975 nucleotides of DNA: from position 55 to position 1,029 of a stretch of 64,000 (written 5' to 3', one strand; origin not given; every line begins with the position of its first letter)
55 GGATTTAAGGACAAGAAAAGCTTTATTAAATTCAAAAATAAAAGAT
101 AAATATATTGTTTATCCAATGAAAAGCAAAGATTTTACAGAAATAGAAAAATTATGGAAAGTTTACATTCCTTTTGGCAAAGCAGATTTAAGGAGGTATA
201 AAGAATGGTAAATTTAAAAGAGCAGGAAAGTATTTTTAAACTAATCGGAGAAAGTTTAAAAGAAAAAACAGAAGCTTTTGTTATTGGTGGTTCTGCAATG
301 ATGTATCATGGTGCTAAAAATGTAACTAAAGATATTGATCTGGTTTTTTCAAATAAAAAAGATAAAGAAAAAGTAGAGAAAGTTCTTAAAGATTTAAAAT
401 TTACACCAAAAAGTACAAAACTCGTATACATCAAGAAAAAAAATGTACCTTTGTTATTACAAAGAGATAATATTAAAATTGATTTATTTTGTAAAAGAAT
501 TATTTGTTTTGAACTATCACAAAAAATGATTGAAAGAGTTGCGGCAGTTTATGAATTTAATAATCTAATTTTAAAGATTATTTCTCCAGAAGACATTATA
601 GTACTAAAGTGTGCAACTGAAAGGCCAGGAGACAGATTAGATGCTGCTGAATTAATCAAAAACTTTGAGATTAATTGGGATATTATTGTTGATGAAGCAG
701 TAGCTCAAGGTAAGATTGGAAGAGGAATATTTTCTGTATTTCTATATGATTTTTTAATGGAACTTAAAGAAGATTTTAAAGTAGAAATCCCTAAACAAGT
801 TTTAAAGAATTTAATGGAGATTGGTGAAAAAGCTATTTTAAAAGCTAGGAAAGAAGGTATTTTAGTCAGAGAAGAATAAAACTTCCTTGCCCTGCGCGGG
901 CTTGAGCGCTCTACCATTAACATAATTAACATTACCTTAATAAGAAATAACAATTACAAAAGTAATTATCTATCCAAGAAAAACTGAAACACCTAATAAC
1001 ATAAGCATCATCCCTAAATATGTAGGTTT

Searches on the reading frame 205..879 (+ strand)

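Call 32: search_protein_families(library=pfam, proteins=[window:205-879:+], max_evalue=0.001)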
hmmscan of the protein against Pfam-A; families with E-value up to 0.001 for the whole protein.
window:205-879:+ (224 aa): 2 families
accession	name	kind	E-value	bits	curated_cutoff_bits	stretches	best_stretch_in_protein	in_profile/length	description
PF19502.5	DUF6036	-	3.9e-09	37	23.6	1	19-163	17-131/164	Nucleotidyltransferase of unknown function (DUF6036)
PF09970.15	DUF2204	-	1.9e-07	31.4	20.3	1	14-151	8-144/181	Nucleotidyl transferase of unknown function (DUF2204)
